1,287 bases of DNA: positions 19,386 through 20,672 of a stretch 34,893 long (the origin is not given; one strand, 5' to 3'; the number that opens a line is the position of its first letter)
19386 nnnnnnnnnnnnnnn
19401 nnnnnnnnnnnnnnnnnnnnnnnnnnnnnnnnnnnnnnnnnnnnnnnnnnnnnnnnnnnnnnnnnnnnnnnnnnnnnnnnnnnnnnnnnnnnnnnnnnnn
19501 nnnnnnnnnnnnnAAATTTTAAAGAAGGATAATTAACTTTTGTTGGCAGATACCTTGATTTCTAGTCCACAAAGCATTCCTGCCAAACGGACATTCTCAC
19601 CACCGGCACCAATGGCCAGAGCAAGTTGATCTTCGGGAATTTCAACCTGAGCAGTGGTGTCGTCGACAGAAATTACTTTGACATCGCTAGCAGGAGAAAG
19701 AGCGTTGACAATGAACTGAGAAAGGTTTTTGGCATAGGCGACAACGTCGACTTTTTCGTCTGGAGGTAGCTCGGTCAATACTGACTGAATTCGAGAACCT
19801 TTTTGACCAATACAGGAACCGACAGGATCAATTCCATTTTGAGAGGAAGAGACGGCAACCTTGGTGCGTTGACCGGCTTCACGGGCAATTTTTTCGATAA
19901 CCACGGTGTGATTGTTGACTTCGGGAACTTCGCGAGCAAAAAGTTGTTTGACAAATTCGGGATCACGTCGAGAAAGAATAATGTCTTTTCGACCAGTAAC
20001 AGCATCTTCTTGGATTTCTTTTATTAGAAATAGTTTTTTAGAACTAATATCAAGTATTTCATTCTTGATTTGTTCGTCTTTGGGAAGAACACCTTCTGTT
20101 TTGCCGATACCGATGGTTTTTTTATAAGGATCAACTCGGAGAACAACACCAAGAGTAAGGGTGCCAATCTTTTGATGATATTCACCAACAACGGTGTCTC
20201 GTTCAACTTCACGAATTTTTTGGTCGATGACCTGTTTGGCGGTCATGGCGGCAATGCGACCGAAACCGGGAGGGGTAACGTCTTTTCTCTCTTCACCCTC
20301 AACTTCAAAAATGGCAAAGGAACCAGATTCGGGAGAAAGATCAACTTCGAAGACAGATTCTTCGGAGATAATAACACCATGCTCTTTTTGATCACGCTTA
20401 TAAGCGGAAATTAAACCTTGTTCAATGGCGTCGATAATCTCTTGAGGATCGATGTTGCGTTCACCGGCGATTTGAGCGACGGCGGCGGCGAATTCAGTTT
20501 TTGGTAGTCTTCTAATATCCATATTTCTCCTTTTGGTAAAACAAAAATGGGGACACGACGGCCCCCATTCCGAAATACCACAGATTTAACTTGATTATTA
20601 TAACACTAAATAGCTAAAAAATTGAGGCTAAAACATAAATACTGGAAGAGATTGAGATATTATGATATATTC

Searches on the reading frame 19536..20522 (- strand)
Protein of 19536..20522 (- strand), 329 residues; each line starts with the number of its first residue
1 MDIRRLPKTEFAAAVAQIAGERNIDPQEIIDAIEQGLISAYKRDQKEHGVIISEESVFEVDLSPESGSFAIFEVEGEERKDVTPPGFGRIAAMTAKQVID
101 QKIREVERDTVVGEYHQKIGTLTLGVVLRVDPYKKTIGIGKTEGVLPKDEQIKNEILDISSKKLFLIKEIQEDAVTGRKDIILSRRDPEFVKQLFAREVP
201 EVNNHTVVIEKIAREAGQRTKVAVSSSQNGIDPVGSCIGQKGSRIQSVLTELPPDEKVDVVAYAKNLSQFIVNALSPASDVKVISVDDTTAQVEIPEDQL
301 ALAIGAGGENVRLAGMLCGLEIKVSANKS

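Call 19: search_protein_families(library=pfam, proteins=[window:19536-20522:-], max_evalue=0.001)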
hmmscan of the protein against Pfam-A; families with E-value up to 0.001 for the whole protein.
window:19536-20522:- (329 aa): 4 families
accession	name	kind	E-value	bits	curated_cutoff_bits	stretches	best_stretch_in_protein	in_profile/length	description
PF13184.12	KH_5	-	3.5e-23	82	27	1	216-279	1-63/69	NusA-like KH domain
PF08529.16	NusA_N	-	4.8e-17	62.7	23.8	2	10-73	1-57/119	NusA N-terminal domain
PF07650.23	KH_2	-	0.00024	21.3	22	0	281-323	15-59/78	KH domain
PF23095.1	KH_NusA_C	-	0.00063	20.2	34.2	0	295-324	5-34/59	Transcription termination/antitermination protein NusA, KH domain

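Call 34: find_related_loci(query=window:19536-20522:-, collection=genome_contigs, flank=7000)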
Query window:19536-20522:- (329 aa) in genome_contigs; peptide patterns used: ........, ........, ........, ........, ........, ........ (x = any residue, [..] = any of these).
205 stretches matched a pattern; 95 encode a relative of the query (tblastn E <= 1e-3); the best 80 are kept; 80 distinct loci.
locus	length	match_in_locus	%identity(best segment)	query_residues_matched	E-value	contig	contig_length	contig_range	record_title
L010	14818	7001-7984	80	1-328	0e+0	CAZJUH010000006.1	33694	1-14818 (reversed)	MAG TPA_asm: uncultured Gammaproteobacteria bacterium isolate binchicken_co220_54 genome assembly, contig: NODE_735_leng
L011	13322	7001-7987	82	1-329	8e-179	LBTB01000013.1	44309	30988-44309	MAG: Candidatus Shapirobacteria bacterium GW2011_GWF2_37_20 US46_C0013, whole genome shotgun sequence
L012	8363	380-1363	80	1-328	4e-178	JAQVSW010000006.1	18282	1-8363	MAG: Candidatus Shapirobacteria bacterium isolate STF1_283 NODE_7786_length_18282_cov_9.313908_Sandtown_F1, whole genome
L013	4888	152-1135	80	1-328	0e+0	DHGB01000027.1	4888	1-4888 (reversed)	MAG TPA_asm: Candidatus Shapirobacteria bacterium UBA4809 UBA4809_contig_124336, whole genome shotgun sequence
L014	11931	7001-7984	80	1-328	3e-177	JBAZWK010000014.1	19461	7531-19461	MAG: Candidatus Shapirobacteria bacterium isolate SO_2017_GW1_30 NODE_10765_length_19461_cov_1.044067_OW334_2017, whole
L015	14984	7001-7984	80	1-328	7e-177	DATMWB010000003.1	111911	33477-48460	MAG TPA_asm: Candidatus Methanoperedens sp. isolate SMAG_U13083 k141_1106904, whole genome shotgun sequence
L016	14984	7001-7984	80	1-328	1e-176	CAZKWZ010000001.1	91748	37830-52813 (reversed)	MAG TPA_asm: uncultured Gammaproteobacteria bacterium isolate SRP220891_co1_32 genome assembly, contig: NODE_387_length_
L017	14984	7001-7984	80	1-328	2e-176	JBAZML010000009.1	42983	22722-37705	MAG: Candidatus Shapirobacteria bacterium isolate SO_2017_LW4_41 scaffold_2126_c1_LW137-91_2017, whole genome shotgun se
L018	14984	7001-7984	78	1-328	3e-172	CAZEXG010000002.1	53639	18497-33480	MAG TPA_asm: uncultured Gammaproteobacteria bacterium isolate SRP278252_co2_757 genome assembly, contig: NODE_1007_lengt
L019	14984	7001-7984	77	1-328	2e-171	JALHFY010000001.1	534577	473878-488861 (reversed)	MAG: Candidatus Shapirobacteria bacterium isolate 3-JJ_aug_S1_074 scaffold_13, whole genome shotgun sequence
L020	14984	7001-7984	76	1-328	7e-170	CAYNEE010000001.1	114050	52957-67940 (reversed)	MAG TPA_asm: uncultured Gammaproteobacteria bacterium isolate binchicken_co117_38 genome assembly, contig: NODE_258_leng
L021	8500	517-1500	75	1-328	3e-168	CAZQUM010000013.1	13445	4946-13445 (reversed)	MAG TPA_asm: uncultured Gammaproteobacteria bacterium isolate SRP294416_co3_917 genome assembly, contig: NODE_8499_lengt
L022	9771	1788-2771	75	1-328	2e-167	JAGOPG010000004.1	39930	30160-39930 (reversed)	Candidatus Shapirobacteria bacterium isolate Go_SlDig_bin_323 Go_SlDig_2630_length_39930_cov_11.838304, whole genome sho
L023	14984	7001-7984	73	1-329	6e-164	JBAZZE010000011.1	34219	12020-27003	MAG: Candidatus Shapirobacteria bacterium isolate SO_2017_GW1_99 NODE_5627_length_34219_cov_2.396075_OW334_2017, whole g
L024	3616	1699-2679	75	1-328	2e-170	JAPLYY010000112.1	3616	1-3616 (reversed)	MAG: Candidatus Shapirobacteria bacterium isolate LacPavin_0920_WC90_MAG_39_8 LacPavin_0920_WC90_scaffold_1364282, whole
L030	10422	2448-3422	73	1-326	6e-159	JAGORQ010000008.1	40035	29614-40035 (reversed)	Candidatus Shapirobacteria bacterium isolate Gw_Eff_bin_278 Gw_Eff_1679_length_40035_cov_4.736444, whole genome shotgun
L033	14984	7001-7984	71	1-328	1e-155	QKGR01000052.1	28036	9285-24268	MAG: Candidatus Shapirobacteria bacterium isolate SZUA-533 scaffold_3699, whole genome shotgun sequence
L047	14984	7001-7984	67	1-328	5e-151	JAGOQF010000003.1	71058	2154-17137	Candidatus Shapirobacteria bacterium isolate Go_SlDig_bin_387 Go_SlDig_891_length_71058_cov_6.628724, whole genome shotg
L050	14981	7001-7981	68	1-328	1e-150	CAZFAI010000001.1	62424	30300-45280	MAG TPA_asm: uncultured Gammaproteobacteria bacterium isolate binchicken_co39_529 genome assembly, contig: NODE_1030_len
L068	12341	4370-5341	69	1-325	2e-147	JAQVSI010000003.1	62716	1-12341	MAG: Candidatus Shapirobacteria bacterium isolate STF1_270 NODE_848_length_62716_cov_4.634377_Sandtown_F1, whole genome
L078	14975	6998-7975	68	1-325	3e-146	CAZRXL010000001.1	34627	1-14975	MAG TPA_asm: uncultured Gammaproteobacteria bacterium isolate SRP239243_co1_216 genome assembly, contig: NODE_1653_lengt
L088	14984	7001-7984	73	1-329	7e-159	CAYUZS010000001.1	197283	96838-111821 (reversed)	MAG TPA_asm: uncultured Gammaproteobacteria bacterium isolate SRP294416_co1_374 genome assembly, contig: NODE_25_length_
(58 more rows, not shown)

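Call 72: search_protein_families(library=pfam, proteins=[L018:6383-6850:-, L030:1455-1844:+, L030:1917-2318:+, L033:6285-6872:+, L047:5489-6094:+, L047:6209-6790:+, L050:5294-6892:+, L068:3627-4172:-, L078:6504-6869:-, L088:6414-6905:+], max_evalue=0.01)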
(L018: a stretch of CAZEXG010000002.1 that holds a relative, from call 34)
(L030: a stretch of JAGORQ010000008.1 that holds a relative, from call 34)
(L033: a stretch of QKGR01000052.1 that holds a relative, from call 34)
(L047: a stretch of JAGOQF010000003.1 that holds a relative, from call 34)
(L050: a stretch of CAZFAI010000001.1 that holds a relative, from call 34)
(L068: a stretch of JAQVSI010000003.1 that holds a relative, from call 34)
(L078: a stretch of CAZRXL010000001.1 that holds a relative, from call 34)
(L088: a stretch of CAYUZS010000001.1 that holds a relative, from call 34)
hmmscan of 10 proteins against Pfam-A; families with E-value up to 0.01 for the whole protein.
L018:6383-6850:- (156 aa): 2 families
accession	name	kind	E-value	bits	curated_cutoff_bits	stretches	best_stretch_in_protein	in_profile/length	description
PF04480.18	DUF559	-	2.7e-25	88.8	20.6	1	23-126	4-107/109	Protein of unknown function (DUF559)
PF18741.7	MTES_1575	-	0.0023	18.4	38.2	1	55-123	17-92/96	REase_MTES_1575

L030:1455-1844:+ (130 aa): 0 families

L030:1917-2318:+ (134 aa): 0 families

L033:6285-6872:+ (196 aa): 0 families

L047:5489-6094:+ (202 aa): 1 family
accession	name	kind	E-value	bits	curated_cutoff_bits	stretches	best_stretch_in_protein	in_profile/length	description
PF01725.21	Ham1p_like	-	2.3e-16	60.7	22.5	1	6-186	1-174/186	Ham1 family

L047:6209-6790:+ (194 aa): 0 families

L050:5294-6892:+ (533 aa): 0 families

L068:3627-4172:- (182 aa): 0 families

L078:6504-6869:- (122 aa): 1 family
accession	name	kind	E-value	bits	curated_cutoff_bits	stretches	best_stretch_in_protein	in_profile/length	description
PF00072.30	Response_reg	-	7.6e-10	39.4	30.2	1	11-98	1-80/111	Response regulator receiver domain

L088:6414-6905:+ (164 aa): 0 families
